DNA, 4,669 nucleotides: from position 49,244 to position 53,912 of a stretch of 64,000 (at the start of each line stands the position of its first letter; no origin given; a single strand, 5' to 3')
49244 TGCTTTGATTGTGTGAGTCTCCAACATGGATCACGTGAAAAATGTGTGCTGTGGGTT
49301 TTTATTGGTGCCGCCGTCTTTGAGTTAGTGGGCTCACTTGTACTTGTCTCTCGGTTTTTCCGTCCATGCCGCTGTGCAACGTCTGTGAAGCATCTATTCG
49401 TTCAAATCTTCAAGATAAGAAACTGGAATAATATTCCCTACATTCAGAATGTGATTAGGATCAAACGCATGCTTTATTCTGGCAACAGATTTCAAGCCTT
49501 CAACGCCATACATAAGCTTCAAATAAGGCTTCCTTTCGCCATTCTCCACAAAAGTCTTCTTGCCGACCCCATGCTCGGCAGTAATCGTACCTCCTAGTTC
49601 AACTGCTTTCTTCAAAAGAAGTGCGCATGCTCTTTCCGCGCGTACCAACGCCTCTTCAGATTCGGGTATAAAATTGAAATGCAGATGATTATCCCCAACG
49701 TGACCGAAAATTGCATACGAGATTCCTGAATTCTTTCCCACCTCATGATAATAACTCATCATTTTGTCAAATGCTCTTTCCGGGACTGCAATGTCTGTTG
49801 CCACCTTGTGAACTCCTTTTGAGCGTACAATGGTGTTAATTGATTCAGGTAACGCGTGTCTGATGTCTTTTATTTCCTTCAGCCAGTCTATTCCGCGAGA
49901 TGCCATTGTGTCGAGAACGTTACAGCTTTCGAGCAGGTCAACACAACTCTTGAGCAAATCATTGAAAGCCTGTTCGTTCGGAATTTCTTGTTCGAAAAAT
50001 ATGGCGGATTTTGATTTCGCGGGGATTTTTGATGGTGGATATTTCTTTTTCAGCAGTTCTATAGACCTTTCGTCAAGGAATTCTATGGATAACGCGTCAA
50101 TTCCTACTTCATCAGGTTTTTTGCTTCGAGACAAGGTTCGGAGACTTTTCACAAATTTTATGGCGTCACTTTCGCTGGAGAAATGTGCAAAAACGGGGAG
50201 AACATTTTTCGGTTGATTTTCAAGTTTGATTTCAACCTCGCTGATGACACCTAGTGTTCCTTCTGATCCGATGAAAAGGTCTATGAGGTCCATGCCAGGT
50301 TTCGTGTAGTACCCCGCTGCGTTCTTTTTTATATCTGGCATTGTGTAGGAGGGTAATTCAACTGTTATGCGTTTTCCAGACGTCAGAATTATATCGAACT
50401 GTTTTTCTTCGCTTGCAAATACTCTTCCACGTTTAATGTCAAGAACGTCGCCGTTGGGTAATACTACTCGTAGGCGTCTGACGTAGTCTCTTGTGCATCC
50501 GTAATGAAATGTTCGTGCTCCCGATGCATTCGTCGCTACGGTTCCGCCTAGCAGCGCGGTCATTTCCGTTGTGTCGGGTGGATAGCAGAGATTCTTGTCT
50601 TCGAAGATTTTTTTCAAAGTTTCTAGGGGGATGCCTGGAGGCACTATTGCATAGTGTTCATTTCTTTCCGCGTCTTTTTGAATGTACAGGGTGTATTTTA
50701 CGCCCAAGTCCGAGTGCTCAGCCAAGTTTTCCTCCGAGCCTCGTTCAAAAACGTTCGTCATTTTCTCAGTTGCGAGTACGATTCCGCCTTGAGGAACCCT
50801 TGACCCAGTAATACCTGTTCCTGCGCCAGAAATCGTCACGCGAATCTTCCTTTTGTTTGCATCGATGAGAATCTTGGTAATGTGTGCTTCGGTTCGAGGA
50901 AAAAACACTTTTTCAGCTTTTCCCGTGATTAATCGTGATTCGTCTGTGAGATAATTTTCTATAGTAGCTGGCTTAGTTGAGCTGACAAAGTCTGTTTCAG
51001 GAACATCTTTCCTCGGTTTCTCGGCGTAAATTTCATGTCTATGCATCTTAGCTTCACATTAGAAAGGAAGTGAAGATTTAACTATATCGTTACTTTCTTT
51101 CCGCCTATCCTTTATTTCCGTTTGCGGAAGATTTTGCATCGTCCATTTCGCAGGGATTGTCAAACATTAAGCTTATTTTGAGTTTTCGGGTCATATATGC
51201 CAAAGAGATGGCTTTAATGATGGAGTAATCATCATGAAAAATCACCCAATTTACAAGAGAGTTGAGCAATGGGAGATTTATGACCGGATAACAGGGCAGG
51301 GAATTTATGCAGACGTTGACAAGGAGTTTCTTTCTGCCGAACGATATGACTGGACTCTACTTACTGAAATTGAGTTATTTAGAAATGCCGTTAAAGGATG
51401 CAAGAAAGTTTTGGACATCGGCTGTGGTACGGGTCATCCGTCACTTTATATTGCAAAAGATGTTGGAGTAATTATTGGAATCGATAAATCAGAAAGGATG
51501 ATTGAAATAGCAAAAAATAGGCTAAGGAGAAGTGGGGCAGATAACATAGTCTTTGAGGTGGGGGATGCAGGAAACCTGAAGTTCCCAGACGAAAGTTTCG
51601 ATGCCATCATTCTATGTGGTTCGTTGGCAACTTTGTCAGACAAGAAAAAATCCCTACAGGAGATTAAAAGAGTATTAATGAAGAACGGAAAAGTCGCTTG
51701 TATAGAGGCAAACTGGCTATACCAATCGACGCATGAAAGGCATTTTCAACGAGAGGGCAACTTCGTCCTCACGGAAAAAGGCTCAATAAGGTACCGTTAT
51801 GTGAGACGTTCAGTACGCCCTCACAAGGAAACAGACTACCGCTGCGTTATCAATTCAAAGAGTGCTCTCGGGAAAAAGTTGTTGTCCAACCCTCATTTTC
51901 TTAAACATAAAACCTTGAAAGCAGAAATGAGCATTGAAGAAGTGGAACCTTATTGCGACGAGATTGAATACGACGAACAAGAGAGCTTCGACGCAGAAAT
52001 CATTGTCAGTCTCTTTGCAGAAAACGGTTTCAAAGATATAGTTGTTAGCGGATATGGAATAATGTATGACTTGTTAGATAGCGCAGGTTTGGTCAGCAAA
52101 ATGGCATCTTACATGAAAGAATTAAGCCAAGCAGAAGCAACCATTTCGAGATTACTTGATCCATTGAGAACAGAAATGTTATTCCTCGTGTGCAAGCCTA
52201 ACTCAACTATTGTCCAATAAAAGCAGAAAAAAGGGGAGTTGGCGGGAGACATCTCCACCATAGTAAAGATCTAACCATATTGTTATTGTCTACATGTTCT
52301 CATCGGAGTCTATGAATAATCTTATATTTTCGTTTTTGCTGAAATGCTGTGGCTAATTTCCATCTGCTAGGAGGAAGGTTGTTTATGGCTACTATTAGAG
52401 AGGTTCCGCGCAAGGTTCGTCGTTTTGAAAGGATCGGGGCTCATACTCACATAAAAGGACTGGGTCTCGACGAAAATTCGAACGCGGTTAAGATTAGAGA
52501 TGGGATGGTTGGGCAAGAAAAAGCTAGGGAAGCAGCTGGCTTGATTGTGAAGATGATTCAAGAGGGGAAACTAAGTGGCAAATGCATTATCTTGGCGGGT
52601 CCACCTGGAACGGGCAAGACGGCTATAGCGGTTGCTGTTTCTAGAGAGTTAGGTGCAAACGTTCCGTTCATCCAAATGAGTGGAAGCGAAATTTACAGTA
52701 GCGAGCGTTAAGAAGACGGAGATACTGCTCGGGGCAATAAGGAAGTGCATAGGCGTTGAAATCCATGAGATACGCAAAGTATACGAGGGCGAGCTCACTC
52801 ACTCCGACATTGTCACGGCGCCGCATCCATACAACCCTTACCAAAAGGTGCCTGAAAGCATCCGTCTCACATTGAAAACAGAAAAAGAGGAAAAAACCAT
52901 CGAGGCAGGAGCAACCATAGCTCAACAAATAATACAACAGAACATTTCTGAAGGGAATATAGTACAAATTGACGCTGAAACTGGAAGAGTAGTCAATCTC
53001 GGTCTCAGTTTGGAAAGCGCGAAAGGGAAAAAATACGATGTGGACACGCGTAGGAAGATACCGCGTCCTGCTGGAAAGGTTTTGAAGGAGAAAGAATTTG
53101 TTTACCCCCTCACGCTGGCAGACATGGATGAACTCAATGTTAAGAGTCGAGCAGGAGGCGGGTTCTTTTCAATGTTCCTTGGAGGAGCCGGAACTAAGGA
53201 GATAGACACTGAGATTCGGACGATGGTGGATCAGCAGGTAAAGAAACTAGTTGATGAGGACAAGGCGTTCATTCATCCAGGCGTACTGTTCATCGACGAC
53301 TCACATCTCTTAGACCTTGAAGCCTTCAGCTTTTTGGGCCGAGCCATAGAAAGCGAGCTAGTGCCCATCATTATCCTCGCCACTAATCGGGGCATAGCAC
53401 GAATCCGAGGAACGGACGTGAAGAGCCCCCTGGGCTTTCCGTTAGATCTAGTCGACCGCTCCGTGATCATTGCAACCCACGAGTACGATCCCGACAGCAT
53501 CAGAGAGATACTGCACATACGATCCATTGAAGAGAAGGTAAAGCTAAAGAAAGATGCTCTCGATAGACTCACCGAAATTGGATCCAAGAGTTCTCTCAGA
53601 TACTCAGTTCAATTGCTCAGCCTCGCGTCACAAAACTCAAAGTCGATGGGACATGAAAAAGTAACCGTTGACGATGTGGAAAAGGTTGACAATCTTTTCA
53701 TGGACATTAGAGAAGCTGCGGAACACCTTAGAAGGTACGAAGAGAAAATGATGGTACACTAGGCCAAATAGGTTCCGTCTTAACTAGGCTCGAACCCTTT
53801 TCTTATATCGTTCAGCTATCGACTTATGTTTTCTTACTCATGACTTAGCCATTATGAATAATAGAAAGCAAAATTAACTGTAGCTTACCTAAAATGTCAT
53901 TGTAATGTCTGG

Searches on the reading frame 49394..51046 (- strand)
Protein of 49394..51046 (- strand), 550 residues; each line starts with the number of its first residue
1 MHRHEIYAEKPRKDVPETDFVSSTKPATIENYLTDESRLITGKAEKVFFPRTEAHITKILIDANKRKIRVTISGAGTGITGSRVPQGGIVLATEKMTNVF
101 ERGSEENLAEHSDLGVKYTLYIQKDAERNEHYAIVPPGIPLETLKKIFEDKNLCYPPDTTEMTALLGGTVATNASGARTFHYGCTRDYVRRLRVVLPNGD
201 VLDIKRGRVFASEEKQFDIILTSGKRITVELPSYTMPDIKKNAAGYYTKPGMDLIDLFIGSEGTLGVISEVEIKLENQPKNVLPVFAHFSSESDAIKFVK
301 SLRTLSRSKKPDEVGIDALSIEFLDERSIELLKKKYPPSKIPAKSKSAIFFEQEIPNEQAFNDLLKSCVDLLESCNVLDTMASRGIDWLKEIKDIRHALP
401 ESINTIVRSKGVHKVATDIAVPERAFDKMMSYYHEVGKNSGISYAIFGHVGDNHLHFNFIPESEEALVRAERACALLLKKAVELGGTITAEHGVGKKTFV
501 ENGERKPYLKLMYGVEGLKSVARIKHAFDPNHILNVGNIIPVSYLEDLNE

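Call 10: find_encoding_contigs(protein=window:49394-51046:-, flank=3000, max_places=6)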
Protein window:49394-51046:- (550 aa): 1 contig read that carries it; 1 place shown.
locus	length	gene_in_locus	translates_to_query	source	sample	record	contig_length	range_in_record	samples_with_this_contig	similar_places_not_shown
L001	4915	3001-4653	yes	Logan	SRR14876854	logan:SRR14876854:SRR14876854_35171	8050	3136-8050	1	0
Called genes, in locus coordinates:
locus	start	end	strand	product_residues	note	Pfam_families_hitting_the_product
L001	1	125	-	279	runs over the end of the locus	PF01040:UbiA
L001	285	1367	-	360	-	PF06068:TIP49, PF17856:TIP49_C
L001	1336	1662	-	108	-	PF06068:TIP49, PF05496:RuvB_N (weak), PF00004:AAA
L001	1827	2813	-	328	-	PF00891:Methyltransf_2 (weak), PF01209:Ubie_methyltran, PF01135:PCMT, PF13489:Methyltransf_23, PF08241:Methyltransf_11, PF08242:Methyltransf_12, PF13649:Methyltransf_25, PF13847:Methyltransf_31, +3 more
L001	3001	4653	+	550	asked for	PF01565:FAD_binding_4, PF02913:FAD-oxidase_C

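Call 60: search_protein_families(library=pfam, proteins=[window:49394-51046:-])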
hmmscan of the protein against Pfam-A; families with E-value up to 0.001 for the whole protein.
window:49394-51046:- (550 aa): 2 families
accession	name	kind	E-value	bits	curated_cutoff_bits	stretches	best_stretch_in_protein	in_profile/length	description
PF02913.24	FAD-oxidase_C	-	2.4e-33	116.3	21.2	1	314-538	28-247/248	FAD linked oxidases, C-terminal domain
PF01565.28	FAD_binding_4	-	5.1e-25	88.2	26.4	1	46-204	3-138/139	FAD binding domain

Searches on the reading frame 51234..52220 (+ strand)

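Call 60: search_protein_families(library=pfam, proteins=[window:51234-52220:+])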
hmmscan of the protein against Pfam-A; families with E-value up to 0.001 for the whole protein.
window:51234-52220:+ (328 aa): 16 families
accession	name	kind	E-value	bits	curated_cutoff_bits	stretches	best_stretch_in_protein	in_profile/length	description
PF13847.12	Methyltransf_31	-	2e-27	96.1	27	1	57-164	5-120/145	Methyltransferase domain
PF13649.12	Methyltransf_25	-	4.9e-24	85.3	27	1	59-152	1-97/97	Methyltransferase domain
PF08241.18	Methyltransf_11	-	6.3e-24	84.9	21.2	1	60-156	1-95/95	Methyltransferase domain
PF01209.24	Ubie_methyltran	-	1.9e-20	73.7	20.1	1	51-198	43-199/233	ubiE/COQ5 methyltransferase family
PF08242.18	Methyltransf_12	-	2.9e-16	60.4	30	1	60-153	1-97/98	Methyltransferase domain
PF13489.12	Methyltransf_23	-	1.9e-11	44.4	27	1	57-160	24-120/164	Methyltransferase domain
PF01135.25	PCMT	-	5.8e-10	39.7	20.3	1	50-127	70-148/210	Protein-L-isoaspartate(D-aspartate) O-methyltransferase (PCMT)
PF05175.20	MTS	-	3.2e-06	27.3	23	1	56-128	32-105/170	Methyltransferase small domain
PF07021.18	MetW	-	5.6e-06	26.5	21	1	47-148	5-102/193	Methionine biosynthesis protein MetW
PF00891.24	Methyltransf_2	-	7.9e-06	25.8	22.3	1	26-167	33-175/210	O-methyltransferase domain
PF03848.20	TehB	-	1e-05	25.5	20.4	1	45-135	21-109/193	Tellurite resistance protein TehB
PF02390.23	Methyltransf_4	-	0.0001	22.3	24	0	59-124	5-75/173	Putative methyltransferase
PF02353.26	CMAS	-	0.00031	20.6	27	1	53-197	60-192/273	Mycolic acid cyclopropane synthetase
PF08003.17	Methyltransf_9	-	0.00038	19.9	23.8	1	57-154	117-215/315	Protein of unknown function (DUF1698)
PF01170.24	UPF0020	-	0.00048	20.3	22.3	0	79-126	78-126/197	RMKL-like, methyltransferase domain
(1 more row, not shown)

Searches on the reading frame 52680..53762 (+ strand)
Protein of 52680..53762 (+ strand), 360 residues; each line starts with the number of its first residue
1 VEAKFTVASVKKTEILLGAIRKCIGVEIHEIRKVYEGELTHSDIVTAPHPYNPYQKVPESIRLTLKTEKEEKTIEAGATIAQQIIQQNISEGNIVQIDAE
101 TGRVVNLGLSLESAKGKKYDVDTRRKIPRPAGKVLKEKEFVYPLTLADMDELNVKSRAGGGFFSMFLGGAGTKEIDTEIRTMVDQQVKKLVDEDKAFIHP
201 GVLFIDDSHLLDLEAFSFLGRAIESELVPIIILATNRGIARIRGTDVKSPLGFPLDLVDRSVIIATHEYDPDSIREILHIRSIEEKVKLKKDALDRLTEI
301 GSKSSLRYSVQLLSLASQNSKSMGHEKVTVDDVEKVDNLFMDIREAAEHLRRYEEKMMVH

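Call 60: search_protein_families(library=pfam, proteins=[window:52680-53762:+])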
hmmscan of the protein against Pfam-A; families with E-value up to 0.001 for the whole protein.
window:52680-53762:+ (360 aa): 2 families
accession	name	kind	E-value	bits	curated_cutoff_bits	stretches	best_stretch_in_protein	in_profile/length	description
PF06068.19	TIP49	-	3.7e-81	273.4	23.8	1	8-270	91-345/347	TIP49 P-loop domain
PF17856.7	TIP49_C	-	7.3e-23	80.9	24.5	1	277-342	1-66/66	TIP49 AAA-lid domain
